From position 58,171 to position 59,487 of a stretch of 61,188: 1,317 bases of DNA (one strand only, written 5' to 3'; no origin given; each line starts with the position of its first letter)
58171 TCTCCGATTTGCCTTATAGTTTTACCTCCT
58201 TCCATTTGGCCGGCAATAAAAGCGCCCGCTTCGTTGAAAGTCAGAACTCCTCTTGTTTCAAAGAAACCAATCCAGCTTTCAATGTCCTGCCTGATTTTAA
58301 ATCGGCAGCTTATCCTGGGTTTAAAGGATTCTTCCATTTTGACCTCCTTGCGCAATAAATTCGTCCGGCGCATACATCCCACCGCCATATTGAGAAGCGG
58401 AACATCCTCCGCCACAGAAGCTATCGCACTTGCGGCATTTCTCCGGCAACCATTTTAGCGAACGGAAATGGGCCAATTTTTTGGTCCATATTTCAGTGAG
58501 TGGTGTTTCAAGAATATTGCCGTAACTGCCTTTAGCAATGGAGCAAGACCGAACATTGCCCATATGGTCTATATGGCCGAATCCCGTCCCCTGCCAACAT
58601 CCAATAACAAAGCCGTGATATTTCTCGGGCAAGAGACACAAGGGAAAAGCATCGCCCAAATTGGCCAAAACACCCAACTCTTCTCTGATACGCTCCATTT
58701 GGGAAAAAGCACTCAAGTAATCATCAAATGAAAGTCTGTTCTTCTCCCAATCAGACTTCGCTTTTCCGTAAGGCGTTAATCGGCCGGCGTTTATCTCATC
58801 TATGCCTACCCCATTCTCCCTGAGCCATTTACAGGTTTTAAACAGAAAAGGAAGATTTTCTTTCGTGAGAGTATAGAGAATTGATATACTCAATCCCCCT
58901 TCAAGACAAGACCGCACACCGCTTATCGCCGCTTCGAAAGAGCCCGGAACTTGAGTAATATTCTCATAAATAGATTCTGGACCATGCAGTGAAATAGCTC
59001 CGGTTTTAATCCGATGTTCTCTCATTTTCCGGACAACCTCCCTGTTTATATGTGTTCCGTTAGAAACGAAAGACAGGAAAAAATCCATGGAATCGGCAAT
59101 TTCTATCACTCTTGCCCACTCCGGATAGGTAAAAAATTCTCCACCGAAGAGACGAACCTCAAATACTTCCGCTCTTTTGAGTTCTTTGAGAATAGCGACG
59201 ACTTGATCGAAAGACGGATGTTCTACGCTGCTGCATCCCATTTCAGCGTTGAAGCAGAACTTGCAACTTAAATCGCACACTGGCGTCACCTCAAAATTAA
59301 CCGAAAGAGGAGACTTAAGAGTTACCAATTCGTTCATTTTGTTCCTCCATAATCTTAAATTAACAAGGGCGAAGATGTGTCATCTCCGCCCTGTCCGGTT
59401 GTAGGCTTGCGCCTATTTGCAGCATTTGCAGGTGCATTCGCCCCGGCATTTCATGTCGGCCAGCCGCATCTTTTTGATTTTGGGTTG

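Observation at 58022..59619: Self-contained radical-SAM RiPP cassette: promoter, hidden Cys-rich precursor, hairpin, SPASM maturase, PqqD-like chaperone, terminator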

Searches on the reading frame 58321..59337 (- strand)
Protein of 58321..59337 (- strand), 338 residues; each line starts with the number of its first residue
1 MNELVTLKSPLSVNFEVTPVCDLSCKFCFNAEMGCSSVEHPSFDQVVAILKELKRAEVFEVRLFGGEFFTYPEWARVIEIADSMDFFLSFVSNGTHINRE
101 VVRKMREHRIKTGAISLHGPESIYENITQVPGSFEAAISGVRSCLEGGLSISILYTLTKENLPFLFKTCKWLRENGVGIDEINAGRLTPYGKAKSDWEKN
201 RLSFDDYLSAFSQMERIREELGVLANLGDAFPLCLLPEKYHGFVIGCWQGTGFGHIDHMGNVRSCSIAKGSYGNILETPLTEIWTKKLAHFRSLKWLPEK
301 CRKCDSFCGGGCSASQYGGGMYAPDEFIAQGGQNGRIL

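Call 3: search_protein_families(library=ncbifam, proteins=[window:58321-59337:-], max_evalue=1)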
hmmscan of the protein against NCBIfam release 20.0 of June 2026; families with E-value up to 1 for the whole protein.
window:58321-59337:- (338 aa): 74 families (the best 25 are shown)
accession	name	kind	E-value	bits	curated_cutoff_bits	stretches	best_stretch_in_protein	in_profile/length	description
TIGR04545.1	rSAM_ahbD_hemeb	equivalog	2.2e-28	99.7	500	2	13-213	2-203/339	heme b synthase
NF050035.1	rSAM_WgK_link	exception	5.4e-25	88.2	650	2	8-194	6-191/367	radical SAM/SPASM peptide maturase WgkB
TIGR04051.1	rSAM_NirJ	equivalog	3.4e-24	85.5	515.45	2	16-177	7-168/354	heme d1 biosynthesis radical SAM protein NirJ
TIGR04055.1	rSAM_NirJ2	equivalog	1.4e-22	80.6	500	1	14-322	3-315/326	putative heme d1 biosynthesis radical SAM protein NirJ2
TIGR03962.1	mycofact_rSAM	equivalog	1.6e-22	80.1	265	1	7-325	8-328/339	mycofactocin radical SAM maturase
TIGR04053.2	TIGR04053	equivalog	8.8e-22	77.8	395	2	8-182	5-183/366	TIGR04053 family radical SAM/SPASM domain-containing protein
TIGR04347.1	pseudo_SAM_Halo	equivalog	4.4e-20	72.3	525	2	13-177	40-204/390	TIGR04347 family pseudo-SAM/SPASM protein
TIGR04054.1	rSAM_NirJ1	equivalog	2.5e-19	69.2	650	2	13-165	38-190/387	putative heme d1 biosynthesis radical SAM protein NirJ1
TIGR04340.1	rSAM_ACGX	hypoth_equivalog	1e-18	67.7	400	2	12-164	4-161/341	radical SAM/SPASM domain protein, ACGX system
TIGR04546.1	rSAM_ahbC_deAc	equivalog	1.7e-18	66.6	650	2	9-166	38-194/390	12,18-didecarboxysiroheme deacetylase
TIGR04303.1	GeoRSP_rSAM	equivalog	3.2e-18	66.4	400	1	7-316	1-310/325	GeoRSP system radical SAM/SPASM protein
TIGR04133.1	rSAM_w_lipo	hypoth_equivalog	5.2e-17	61.8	425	1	13-310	26-329/350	TIGR04133 family radical SAM/SPASM protein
NF041298.1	rSAM_mat_DynA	equivalog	1.1e-16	60.8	450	2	18-214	8-213/356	dynobactin maturation radical SAM/SPASM protein DynA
TIGR04250.1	SCM_rSAM_ScmE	equivalog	1.8e-16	60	400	1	9-218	1-210/358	SynChlorMet cassette radical SAM/SPASM protein ScmE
TIGR03913.1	rad_SAM_trio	equivalog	4.6e-16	58.2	591.75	1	10-314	18-337/477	GDL motif peptide-associated radical SAM/SPASM maturase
TIGR04403.1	rSAM_skfB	equivalog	7.3e-12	44.8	300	1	10-286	103-369/402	sporulation killing factor system radical SAM maturase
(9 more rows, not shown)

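Call 4: search_protein_families(library=pfam, proteins=[window:58321-59337:-], max_evalue=1)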
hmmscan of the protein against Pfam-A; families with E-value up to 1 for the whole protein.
window:58321-59337:- (338 aa): 4 families
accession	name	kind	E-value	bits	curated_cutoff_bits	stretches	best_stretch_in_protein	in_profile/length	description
PF04055.27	Radical_SAM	-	2.1e-19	70.7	29.5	1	16-161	2-155/166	Radical SAM superfamily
PF13186.11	SPASM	-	2.1e-07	31.5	21.5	1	247-305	1-67/67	Iron-sulfur cluster-binding domain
PF13353.11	Fer4_12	-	9.3e-05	23.2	22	1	21-82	15-75/137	4Fe-4S single cluster domain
PF10872.14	DUF2740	-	0.24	11.6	27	1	205-221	14-30/43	Protein of unknown function (DUF2740)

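Call 8: find_homologous_proteins(query=window:58321-59337:-, max_evalue=1e-10)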
Query window:58321-59337:- (338 aa): 111 proteins with E <= 1e-10 among 1896 candidates.
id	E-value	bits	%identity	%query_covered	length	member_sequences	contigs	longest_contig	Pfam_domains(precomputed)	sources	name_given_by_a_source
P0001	2.3e-208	709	90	97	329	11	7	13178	PF13186.12,PF04055.28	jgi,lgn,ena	-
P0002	3.3e-196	669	84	97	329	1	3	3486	PF13186.12,PF04055.28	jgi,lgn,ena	-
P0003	7.6e-187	639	80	97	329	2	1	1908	PF13186.12,PF04055.28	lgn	-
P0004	1.3e-186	638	80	97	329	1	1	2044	PF13186.12,PF04055.28,PF13353.12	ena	-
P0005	2.8e-175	601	72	99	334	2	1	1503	PF13186.12,PF04055.28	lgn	-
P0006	1.7e-173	595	74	98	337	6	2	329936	PF13186.12,PF04055.28,PF13353.12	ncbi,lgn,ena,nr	ncbi:radical SAM protein [Candidatus Parcubacteria bacterium]|nr:radical SAM protein [Candidatus Par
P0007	3.9e-169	580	70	100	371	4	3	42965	PF13186.12,PF04055.28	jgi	-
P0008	1.5e-167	575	72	98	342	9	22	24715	PF04055.28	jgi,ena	-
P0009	2.4e-167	575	71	99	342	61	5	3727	PF04055.28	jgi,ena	-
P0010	6.3e-167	573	72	97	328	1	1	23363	PF13186.12,PF04055.28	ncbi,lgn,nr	ncbi:radical SAM protein [Candidatus Wolfebacteria bacterium]|nr:radical SAM protein [Candidatus Wol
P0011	4.3e-165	567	71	98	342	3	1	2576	PF04055.28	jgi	-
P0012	6.6e-165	567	70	99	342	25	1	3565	PF13186.12,PF04055.28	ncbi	-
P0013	5.5e-164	564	69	99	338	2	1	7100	PF13186.12,PF04055.28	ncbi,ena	-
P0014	8.4e-164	563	70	97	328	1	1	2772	PF13186.12,PF04055.28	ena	-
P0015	8.4e-164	563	70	99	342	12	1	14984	PF13186.12,PF04055.28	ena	-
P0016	1.1e-163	563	70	97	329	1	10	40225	PF04055.28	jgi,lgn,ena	-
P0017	1.9e-162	558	70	98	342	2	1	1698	PF13186.12,PF04055.28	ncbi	-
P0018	2.0e-162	558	68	98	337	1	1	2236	PF13186.12,PF04055.28,PF13353.12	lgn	-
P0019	2.7e-162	558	68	98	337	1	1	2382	PF13186.12,PF04055.28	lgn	-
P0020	3.4e-162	558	69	98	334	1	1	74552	PF13186.12,PF04055.28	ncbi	ncbi:MAG: radical SAM protein [bacterium]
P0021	3.5e-162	558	69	99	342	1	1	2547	PF13186.12,PF04055.28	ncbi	ncbi:MAG: radical SAM protein [Bacteroidota bacterium]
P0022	2.0e-161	555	68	98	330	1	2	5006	PF13186.12,PF04055.28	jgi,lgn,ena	-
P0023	4.0e-161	554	68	97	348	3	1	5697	PF13186.12,PF04055.28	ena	-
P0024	6.9e-161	553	69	98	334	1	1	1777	PF13186.12,PF04055.28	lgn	-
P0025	3.1e-160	551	69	97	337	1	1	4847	PF13186.12,PF04055.28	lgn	-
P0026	1.0e-159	550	69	98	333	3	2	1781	PF13186.12,PF04055.28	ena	-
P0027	4.7e-158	544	67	98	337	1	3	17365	PF13186.12,PF04055.28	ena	-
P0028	1.2e-156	539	67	98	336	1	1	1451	PF13186.12,PF04055.28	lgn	-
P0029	1.3e-156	539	65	97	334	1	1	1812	PF04055.28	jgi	jgi:radical SAM protein with 4Fe4S-binding SPASM domain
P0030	1.5e-156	539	66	98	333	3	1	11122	PF13186.12,PF04055.28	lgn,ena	-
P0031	1.3e-155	536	67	98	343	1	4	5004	PF04055.28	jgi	jgi:MoaA/NifB/PqqE/SkfB family radical SAM enzyme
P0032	2.4e-154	532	69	95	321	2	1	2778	PF13186.12,PF04055.28,PF13353.12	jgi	-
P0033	8.9e-152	523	64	98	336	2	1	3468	PF13186.12,PF04055.28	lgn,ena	-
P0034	1.1e-151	523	64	98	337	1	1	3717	PF13186.12,PF04055.28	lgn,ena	-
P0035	5.2e-151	521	64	97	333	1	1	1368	PF13186.12,PF04055.28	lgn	-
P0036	1.4e-150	519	62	99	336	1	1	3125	PF13186.12,PF04055.28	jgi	-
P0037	4.8e-145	501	63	98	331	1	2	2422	PF13186.12,PF04055.28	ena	-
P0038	7.1e-145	501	64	97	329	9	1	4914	PF13186.12,PF04055.28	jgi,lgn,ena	jgi:radical SAM protein with 4Fe4S-binding SPASM domain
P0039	8.2e-144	497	62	98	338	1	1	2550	PF04055.28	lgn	-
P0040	2.6e-142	492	73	84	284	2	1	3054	PF04055.28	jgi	-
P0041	2.4e-141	489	70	86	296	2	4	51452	PF13186.12,PF04055.28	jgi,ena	-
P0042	1.2e-139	484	70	84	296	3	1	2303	PF13186.12,PF04055.28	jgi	-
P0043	6.7e-138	478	66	87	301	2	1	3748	PF04055.28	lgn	-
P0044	1.6e-135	470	71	81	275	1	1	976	PF13186.12,PF04055.28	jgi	jgi:MoaA/NifB/PqqE/SkfB family radical SAM enzyme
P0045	1.2e-131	457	59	97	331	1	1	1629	PF13186.12,PF04055.28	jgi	-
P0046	9.2e-117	408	54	97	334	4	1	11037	PF13186.12,PF04055.28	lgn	-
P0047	1.2e-114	401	52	99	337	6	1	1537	PF13186.12,PF04055.28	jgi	-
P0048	2.3e-114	400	66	76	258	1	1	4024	PF04055.28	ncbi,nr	ncbi:radical SAM protein, partial [Patescibacteria group bacterium]|nr:radical SAM protein [Patescib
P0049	3.1e-114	400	71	69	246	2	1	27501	PF13186.12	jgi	-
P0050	1.3e-112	395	50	99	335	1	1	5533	PF13186.12,PF04055.28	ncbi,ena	-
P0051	4.0e-112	393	51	99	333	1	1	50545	PF13186.12,PF04055.28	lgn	-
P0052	1.8e-111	391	52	99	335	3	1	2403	PF13186.12,PF04055.28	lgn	-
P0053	3.7e-111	390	52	99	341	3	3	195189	PF13186.12,PF04055.28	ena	-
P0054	4.1e-111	390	50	99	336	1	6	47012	PF13186.12,PF04055.28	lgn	-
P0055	1.6e-109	384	51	98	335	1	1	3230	PF13186.12,PF04055.28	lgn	-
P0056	2.9e-109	384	50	97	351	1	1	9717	PF13186.12,PF04055.28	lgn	-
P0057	3.6e-109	383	53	97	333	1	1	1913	PF13186.12,PF04055.28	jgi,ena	-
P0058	6.6e-109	382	50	99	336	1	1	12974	PF13186.12,PF04055.28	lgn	-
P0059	8.3e-109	382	49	97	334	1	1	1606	PF13186.12,PF04055.28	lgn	-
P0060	9.2e-108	379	51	99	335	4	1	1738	PF13186.12,PF04055.28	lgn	-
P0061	4.4e-107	376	51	97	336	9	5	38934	PF13186.12,PF04055.28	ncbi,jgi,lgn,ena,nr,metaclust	ncbi:MAG: Radical SAM domain protein [Microgenomates group bacterium GW2011_GWC1_44_10]|nr:MAG: Radi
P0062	9.4e-107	375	67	70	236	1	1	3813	PF04055.28,PF13353.12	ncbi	-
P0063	1.4e-106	375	51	96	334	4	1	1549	PF13186.12,PF04055.28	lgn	-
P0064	2.3e-105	371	47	99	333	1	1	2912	PF13186.12,PF04055.28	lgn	-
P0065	2.6e-105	371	49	98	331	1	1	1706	PF13186.12,PF04055.28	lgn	-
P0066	1.4e-104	368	50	97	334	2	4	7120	PF13186.12,PF04055.28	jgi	-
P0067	2.1e-104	368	48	98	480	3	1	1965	PF04055.28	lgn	-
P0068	1.4e-103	365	48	96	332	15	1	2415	PF13186.12,PF04055.28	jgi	-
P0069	2.9e-103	364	48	98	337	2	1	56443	PF13186.12,PF04055.28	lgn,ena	-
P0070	5.5e-103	363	49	97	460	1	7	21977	PF04055.28,PF05402.19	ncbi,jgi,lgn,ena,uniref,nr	ncbi:MAG: hypothetical protein COV57_01730 [Candidatus Liptonbacteria bacterium CG11_big_fil_rev_8_2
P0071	2.4e-102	361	47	97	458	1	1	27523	PF13186.12,PF04055.28,PF05402.19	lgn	-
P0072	3.6e-102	360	49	99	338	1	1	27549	PF13186.12,PF04055.28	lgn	-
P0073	5.5e-102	360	47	98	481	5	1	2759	PF13186.12,PF04055.28,PF05402.19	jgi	jgi:radical SAM protein with 4Fe4S-binding SPASM domain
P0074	8.0e-102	359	47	97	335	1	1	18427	PF13186.12,PF04055.28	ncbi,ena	-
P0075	1.3e-101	358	49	98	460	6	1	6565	PF04055.28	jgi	-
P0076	2.5e-101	357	50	97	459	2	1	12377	PF13186.12,PF04055.28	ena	-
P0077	2.7e-101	357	47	98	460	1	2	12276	PF04055.28,PF05402.19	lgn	-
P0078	1.1e-100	355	46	98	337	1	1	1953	PF13186.12,PF04055.28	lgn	-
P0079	1.3e-100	355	47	98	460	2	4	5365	PF04055.28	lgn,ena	-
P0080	2.4e-100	354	47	99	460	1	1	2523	PF04055.28,PF05402.19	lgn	-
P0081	2.7e-100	354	46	98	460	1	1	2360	PF04055.28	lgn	-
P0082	4.1e-100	353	46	98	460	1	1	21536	PF04055.28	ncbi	-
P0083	7.3e-100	353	47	97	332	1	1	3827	PF13186.12,PF04055.28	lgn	-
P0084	1.9e-99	351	48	98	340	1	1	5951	PF13186.12,PF04055.28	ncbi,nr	ncbi:MAG: radical SAM protein [Candidatus Saccharibacteria bacterium]|nr:radical SAM protein [Candid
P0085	9.0e-99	349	46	98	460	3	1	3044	PF13186.12,PF04055.28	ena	-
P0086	1.2e-98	349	47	98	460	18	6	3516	PF04055.28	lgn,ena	-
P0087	2.1e-98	348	47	98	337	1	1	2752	PF13186.12,PF04055.28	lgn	-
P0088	6.7e-98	346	51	91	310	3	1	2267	PF13186.12,PF04055.28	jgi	-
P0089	1.6e-97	345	45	97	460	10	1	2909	PF04055.28,PF05402.19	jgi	-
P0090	4.3e-97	344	47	98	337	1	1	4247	PF13186.12,PF04055.28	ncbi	ncbi:MAG: radical SAM protein [bacterium]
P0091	1.5e-96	342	48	96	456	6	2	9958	PF04055.28,PF05402.19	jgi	jgi:radical SAM protein with 4Fe4S-binding SPASM domain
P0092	6.2e-96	340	48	96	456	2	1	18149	PF04055.28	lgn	-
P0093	6.6e-90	320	47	86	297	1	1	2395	PF13186.12,PF04055.28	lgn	-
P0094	1.5e-89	319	50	84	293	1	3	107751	PF13186.12,PF04055.28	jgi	jgi:radical SAM protein with 4Fe4S-binding SPASM domain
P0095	1.8e-88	315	47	88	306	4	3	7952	PF13186.12,PF04055.28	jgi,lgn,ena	-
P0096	1.1e-86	309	74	52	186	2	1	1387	PF13186.12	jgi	-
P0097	2.8e-85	305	45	86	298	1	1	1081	PF13186.12,PF04055.28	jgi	jgi:radical SAM protein with 4Fe4S-binding SPASM domain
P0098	6.4e-85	303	63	60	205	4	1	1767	PF04055.28,PF13353.12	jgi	-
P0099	1.4e-76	276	48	71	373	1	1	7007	PF13186.12,PF05402.19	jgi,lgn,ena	-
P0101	1.5e-71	260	39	96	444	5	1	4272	PF04055.28,PF05402.19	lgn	-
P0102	1.8e-69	253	38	96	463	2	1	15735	PF13186.12,PF04055.28,PF05402.19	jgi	jgi:radical SAM protein with 4Fe4S-binding SPASM domain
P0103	7.6e-52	195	54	47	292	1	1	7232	PF13186.12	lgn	-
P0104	2.0e-51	193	35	96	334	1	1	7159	PF13186.12,PF04055.28,PF13353.12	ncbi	ncbi:MAG: radical SAM/SPASM domain-containing protein [Promethearchaeota archaeon]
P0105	1.9e-47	180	33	95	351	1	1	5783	PF13186.12,PF04055.28,PF13353.12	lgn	-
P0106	8.6e-44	168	33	94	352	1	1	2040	PF13186.12,PF04055.28,PF13353.12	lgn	-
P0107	2.9e-43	167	33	94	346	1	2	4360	PF13186.12,PF04055.28,PF13353.12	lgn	-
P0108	4.2e-41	159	58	36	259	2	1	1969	PF13186.12,PF05402.19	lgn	-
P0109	2.9e-34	137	28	96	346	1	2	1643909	PF13186.12,PF04055.28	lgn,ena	-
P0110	2.6e-31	127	27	91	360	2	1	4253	PF04055.28,PF13353.12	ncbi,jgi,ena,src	-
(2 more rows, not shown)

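Call 10: find_related_loci(query=A1, collection=genome_contigs, flank=4000)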
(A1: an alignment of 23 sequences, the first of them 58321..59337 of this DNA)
Query A1 (338 aa) in genome_contigs; peptide patterns used: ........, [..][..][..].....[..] (x = any residue, [..] = any of these).
145 stretches matched a pattern; 29 encode a relative of the query (tblastn E <= 1e-3); 28 distinct loci.
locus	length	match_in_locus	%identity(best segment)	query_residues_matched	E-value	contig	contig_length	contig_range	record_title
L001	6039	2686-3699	89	1-338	0e+0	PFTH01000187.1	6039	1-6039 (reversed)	MAG: Candidatus Roizmanbacteria bacterium CG_4_9_14_0_8_um_filter_34_12 CG_4_9_14_0.8_um_filter_scaffold_12805_c, whole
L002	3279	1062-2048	80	1-329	0e+0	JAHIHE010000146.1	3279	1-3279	MAG: Patescibacteria group bacterium isolate KR11_N3.mb.38 KR11_N3.mb.38_k141_260820, whole genome shotgun sequence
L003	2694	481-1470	74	1-330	0e+0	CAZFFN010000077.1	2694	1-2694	MAG TPA_asm: uncultured Thermoplasmatales archaeon isolate SRP067234_co1_26 genome assembly, contig: k99_277268, whole g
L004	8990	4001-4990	74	1-330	7e-175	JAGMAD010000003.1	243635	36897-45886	MAG: Candidatus Parcubacteria bacterium isolate RS_14_22 ZL355.bin.22.fa_3, whole genome shotgun sequence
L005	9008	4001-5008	70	1-337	1e-171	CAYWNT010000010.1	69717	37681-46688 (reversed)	MAG TPA_asm: uncultured Gammaproteobacteria bacterium isolate SRP077602_co7_178 genome assembly, contig: NODE_1513_lengt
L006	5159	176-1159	72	1-328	4e-170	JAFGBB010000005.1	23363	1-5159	MAG: Candidatus Wolfebacteria bacterium isolate Zod_Metabat.1002 k87_1499013, whole genome shotgun sequence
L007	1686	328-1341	71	1-336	0e+0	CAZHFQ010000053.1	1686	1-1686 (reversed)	MAG TPA_asm: uncultured Candidatus Saccharimonas sp. isolate SRP178699_co2_144 genome assembly, contig: NODE_123393_leng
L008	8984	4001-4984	72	1-328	2e-168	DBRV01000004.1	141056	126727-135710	MAG TPA_asm: Candidatus Falkowbacteria bacterium UBA1359 UBA1359_contig_58, whole genome shotgun sequence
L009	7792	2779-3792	70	1-336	4e-166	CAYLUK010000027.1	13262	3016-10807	MAG TPA_asm: uncultured Gammaproteobacteria bacterium isolate SRP062349_co1_88 genome assembly, contig: NODE_816_length_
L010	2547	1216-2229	69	1-336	3e-175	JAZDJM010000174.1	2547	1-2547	MAG: Bacteroidota bacterium isolate MEGAHIT-group-0.480 k141_5710434, whole genome shotgun sequence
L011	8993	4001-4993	69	1-331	2e-164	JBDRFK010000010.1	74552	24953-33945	MAG: bacterium isolate MEGAHIT-group-1.37 k141_7428616, whole genome shotgun sequence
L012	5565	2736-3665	69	29-336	2e-151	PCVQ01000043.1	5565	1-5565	MAG: Candidatus Peregrinibacteria bacterium CG11_big_fil_rev_8_21_14_0_20_46_8 CG11_8_21_14_0.20_scaffold_10478_c, whole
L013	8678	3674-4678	51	1-334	1e-116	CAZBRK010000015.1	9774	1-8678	MAG TPA_asm: uncultured Pseudomonadales bacterium isolate binchicken_co243_137 genome assembly, contig: NODE_6351_length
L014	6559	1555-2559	51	1-334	3e-112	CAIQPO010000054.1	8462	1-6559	Candidatus Collierbacteria bacterium isolate LaPlata_bin-3582 genome assembly, contig: bin-3582:54/97, whole genome shot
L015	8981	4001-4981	49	1-328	4e-108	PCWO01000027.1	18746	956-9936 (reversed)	MAG: Candidatus Liptonbacteria bacterium CG11_big_fil_rev_8_21_14_0_20_35_14 CG11_8_21_14_0.20_scaffold_1657_c, whole ge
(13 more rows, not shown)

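Call 14: search_solved_structures(query=window:58321-59337:-, max_evalue=0.001)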
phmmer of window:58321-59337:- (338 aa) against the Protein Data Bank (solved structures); distinct sequences matched with E-value up to 0.001: 10.
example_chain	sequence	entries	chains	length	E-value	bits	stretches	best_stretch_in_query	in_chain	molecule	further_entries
6efn_A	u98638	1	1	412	1.4e-11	47.4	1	10-285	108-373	Sporulation killing factor maturation protein SkfB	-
6c8v_A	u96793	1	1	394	1.4e-06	31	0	236-313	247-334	Coenzyme PQQ synthesis protein E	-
9dfu_A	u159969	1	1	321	1.4e-06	30.9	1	9-106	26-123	Radical SAM core domain-containing protein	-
9dfn_A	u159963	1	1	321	3.8e-06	29.5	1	9-106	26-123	Radical SAM core domain-containing protein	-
6b4c_A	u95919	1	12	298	2.6e-05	26.8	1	7-105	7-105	Viperin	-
7n7i_A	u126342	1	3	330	3.2e-05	26.5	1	7-105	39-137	Viperin-like enzyme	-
5v1q_A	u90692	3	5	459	4.8e-05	25.9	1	8-314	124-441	Radical SAM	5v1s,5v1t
9dgw_A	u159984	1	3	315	4.9e-05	25.9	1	9-105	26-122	Radical SAM core domain-containing protein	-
9dfw_A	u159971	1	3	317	5e-05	25.9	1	9-105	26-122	Radical SAM core domain-containing protein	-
7tol_A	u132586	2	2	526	0.00016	24.2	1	11-116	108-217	glycerol dibiphytanyl glycerol tetraether - macrocyclic archaeol synthase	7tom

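Call 15: find_related_loci(query=A1, collection=metagenome_contigs, flank=4000)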
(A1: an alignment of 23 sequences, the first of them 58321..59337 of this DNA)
Query A1 (338 aa) in metagenome_contigs; peptide patterns used: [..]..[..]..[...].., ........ (x = any residue, [..] = any of these).
599 stretches matched a pattern (row limit reached: there are more); 83 encode a relative of the query (tblastn E <= 1e-3); the best 80 are kept; 79 distinct loci.
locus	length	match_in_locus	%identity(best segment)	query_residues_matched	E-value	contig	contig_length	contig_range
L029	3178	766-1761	84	1-332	0e+0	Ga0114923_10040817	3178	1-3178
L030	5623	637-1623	80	1-329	0e+0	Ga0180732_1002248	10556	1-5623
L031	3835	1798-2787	72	1-330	5e-176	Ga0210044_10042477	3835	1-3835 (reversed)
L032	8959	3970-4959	72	1-330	2e-169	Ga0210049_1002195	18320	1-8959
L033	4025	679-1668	72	1-330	2e-175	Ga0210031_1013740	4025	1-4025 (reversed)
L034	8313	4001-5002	71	1-334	4e-169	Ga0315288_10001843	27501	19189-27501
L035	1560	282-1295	71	1-336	0e+0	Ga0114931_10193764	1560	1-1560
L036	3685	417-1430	71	1-336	5e-176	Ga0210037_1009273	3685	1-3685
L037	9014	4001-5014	71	1-336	1e-168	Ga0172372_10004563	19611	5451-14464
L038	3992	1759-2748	70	1-330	4e-174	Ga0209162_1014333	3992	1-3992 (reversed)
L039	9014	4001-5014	71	1-336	3e-168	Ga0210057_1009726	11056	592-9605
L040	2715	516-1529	71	1-336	8e-179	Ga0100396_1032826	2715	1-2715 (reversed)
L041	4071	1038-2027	70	1-330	7e-174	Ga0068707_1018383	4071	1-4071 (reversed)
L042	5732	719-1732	71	1-336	1e-168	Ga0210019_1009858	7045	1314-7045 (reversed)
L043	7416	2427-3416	72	1-330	7e-168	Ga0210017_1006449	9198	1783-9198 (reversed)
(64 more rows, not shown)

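Call 64: predict_structure(alignment_id=A1)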
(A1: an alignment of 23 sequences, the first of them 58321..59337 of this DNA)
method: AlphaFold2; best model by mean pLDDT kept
length: 338 residues; sequences in the alignment: 23
mean_pLDDT: 86.7   pTM: 0.87
mean pLDDT of the five models: 86.7, 85.8, 82.7, 81.5, 81.1
residues with pLDDT >= 90: 199; 70-90: 98; 50-70: 33; < 50: 8
segments of 3 or more residues with pLDDT < 50: 331-338
pLDDT, mean of each block of 10 residues (from residue 1): 73 94 78 65 98 97 91 98 98 96 98 95 92 97 97 93 96 95 84 75 92 98 92 87 84 91 84 95 86 74 69 68 73 35
secondary structure, 60 per line:
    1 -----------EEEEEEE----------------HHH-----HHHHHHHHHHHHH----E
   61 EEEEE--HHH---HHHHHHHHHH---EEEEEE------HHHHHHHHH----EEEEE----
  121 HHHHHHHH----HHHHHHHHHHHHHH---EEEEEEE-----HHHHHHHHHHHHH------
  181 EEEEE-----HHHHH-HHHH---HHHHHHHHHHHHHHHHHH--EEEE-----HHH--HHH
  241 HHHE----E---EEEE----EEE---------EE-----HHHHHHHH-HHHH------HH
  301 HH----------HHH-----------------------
elements in order: E12-18 H43-55 E60-65 H74-83 E87-92 H99-107 E112-116 H121-128 H133-146 E150-156 H162-174 E181-185 H191-195 H197-200 H204-221 E224-227 H238-243 E253-256 E261-263 H280-287 H289-292 H299-302
